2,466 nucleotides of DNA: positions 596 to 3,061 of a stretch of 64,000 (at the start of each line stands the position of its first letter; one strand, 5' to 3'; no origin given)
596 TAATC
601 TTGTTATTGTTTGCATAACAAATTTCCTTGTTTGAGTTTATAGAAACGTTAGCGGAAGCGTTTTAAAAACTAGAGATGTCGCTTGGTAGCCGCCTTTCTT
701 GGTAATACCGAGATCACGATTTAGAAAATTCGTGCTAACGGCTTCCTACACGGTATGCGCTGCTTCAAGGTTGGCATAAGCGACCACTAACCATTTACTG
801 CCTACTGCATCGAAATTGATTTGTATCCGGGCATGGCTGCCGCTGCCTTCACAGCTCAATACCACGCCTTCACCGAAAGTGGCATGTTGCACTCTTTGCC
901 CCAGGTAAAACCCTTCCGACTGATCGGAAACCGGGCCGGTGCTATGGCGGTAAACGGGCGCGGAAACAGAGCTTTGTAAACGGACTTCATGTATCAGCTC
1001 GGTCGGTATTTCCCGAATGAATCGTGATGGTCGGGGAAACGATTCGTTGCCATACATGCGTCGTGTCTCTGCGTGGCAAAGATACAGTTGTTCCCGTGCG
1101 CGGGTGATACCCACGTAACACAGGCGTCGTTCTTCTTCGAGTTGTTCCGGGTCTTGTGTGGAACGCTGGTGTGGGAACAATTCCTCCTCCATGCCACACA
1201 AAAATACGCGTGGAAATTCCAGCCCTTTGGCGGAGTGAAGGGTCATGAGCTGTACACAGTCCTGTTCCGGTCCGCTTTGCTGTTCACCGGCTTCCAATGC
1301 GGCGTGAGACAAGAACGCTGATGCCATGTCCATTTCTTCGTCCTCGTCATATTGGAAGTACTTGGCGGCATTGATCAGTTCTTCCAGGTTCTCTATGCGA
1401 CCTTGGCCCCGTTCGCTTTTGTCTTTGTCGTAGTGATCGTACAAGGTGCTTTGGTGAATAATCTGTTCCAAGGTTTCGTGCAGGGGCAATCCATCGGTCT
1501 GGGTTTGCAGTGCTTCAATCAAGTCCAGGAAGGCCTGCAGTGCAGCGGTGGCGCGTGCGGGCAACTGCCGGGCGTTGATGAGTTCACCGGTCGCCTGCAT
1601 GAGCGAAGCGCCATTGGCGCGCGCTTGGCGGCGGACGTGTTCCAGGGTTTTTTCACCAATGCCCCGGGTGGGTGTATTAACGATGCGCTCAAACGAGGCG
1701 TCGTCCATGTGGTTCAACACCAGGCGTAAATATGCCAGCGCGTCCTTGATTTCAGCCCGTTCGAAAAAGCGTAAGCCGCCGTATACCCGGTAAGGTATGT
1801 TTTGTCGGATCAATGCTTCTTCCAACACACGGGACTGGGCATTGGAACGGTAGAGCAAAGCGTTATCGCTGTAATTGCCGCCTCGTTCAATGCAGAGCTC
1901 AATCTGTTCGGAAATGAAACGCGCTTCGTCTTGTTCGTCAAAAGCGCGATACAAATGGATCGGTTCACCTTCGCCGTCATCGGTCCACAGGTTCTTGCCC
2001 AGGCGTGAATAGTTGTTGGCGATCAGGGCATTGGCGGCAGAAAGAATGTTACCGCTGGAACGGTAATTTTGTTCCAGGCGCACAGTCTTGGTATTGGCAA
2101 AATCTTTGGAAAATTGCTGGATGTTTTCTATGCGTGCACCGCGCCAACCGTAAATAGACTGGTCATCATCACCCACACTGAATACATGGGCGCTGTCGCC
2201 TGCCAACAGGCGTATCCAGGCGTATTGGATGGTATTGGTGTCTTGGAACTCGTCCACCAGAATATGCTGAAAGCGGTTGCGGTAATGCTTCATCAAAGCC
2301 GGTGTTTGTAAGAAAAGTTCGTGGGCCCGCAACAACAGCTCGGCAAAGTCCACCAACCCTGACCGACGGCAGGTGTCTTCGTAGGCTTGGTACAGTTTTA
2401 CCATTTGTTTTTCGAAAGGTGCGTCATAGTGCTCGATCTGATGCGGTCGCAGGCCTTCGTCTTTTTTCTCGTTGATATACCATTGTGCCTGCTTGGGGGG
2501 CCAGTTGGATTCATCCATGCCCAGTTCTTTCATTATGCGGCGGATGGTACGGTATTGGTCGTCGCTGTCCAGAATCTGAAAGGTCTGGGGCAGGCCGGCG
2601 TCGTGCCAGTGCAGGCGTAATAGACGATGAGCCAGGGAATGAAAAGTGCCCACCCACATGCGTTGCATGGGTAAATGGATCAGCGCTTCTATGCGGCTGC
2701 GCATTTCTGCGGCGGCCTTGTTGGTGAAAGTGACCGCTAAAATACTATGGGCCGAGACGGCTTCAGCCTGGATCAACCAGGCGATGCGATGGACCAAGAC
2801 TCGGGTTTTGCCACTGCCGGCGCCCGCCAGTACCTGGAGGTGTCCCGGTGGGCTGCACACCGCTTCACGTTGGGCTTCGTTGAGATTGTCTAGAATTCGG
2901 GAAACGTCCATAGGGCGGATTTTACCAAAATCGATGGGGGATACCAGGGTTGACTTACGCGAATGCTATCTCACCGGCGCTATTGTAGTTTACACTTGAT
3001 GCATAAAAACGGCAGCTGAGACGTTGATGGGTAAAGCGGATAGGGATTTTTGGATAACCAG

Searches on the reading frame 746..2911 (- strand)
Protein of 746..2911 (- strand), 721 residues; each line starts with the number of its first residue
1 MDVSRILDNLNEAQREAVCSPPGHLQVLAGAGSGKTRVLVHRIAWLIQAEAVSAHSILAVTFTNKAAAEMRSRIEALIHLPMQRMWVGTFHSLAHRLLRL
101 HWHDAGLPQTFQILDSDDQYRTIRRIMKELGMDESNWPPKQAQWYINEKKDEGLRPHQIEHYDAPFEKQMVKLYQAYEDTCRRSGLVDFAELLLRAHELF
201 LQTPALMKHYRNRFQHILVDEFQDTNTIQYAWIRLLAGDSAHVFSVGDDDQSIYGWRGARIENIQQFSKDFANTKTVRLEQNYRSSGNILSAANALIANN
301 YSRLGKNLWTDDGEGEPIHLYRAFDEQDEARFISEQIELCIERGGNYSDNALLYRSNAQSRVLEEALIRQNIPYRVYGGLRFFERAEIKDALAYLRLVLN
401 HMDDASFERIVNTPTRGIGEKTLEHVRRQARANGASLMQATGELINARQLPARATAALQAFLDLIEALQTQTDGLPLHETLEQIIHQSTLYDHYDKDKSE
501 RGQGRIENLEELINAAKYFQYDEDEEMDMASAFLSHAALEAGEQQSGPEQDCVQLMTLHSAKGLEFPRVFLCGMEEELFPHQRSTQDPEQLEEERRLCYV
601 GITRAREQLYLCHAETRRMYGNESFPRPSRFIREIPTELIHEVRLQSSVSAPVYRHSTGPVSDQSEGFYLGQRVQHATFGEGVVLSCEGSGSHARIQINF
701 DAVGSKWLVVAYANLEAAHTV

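Call 49: search_protein_families(library=pfam, proteins=[window:746-2911:-], max_evalue=0.00001)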
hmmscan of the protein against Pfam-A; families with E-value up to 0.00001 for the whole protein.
window:746-2911:- (721 aa): 7 families
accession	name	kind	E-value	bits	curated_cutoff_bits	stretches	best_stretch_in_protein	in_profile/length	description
PF00580.27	UvrD-helicase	-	5.8e-93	311.9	23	1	10-271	1-270/271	UvrD/REP helicase N-terminal domain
PF13361.12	UvrD_C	-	1.2e-85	288.5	25.6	1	277-614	1-348/350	UvrD-like helicase C-terminal domain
PF13245.12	AAA_19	-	4.8e-22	79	25.1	1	14-255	1-132/134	AAA domain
PF13538.12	UvrD_C_2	-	1.4e-09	38.1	27.4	1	555-612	4-52/52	UvrD-like helicase C-terminal domain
PF21196.3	PcrA_UvrD_tudor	-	9.5e-09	35.4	23.9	1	671-713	2-44/48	PcrA/UvrD tudor domain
PF13604.12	AAA_30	-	4.9e-07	30.1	27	0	10-75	2-67/191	AAA domain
PF01443.25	Viral_helicase1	-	2.9e-06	27.7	21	0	544-612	178-227/228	Viral superfamily 1 RNA helicase core domain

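Call 74: find_encoding_contigs(protein=window:746-2911:-, flank=10000, max_places=3)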
Protein window:746-2911:- (721 aa): 4 contigs read that carry it; 3 places shown.
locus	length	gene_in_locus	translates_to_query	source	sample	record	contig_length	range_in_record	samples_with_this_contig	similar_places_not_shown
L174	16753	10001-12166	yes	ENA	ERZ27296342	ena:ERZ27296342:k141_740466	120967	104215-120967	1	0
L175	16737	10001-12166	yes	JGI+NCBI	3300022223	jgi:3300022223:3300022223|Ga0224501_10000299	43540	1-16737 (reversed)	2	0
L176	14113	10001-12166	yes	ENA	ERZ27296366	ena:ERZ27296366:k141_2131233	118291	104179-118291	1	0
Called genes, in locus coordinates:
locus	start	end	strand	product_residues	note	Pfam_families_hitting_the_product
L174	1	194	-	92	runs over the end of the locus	-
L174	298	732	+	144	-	PF07963:N_methyl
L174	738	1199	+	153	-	PF07963:N_methyl (weak)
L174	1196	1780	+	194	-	-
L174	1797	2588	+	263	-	-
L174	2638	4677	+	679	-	-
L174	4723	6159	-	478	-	-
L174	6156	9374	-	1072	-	PF00873:ACR_tran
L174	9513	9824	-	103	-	PF03992:ABM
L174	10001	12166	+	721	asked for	PF00580:UvrD-helicase, PF13245:AAA_19, PF13604:AAA_30 (faint), PF01443:Viral_helicase1 (faint), PF13361:UvrD_C, PF13538:UvrD_C_2, PF21196:PcrA_UvrD_tudor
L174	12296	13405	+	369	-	PF03480:DctP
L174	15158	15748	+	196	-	PF13181:TPR_8 (faint), PF00515:TPR_1 (faint), PF07719:TPR_2 (faint)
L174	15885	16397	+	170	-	-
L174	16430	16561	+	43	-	-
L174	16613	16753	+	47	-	?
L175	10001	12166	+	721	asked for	PF00580:UvrD-helicase, PF13245:AAA_19, PF13604:AAA_30 (faint), PF01443:Viral_helicase1 (faint), PF13361:UvrD_C, PF13538:UvrD_C_2, PF21196:PcrA_UvrD_tudor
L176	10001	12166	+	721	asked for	PF00580:UvrD-helicase, PF13245:AAA_19, PF13604:AAA_30 (faint), PF01443:Viral_helicase1 (faint), PF13361:UvrD_C, PF13538:UvrD_C_2, PF21196:PcrA_UvrD_tudor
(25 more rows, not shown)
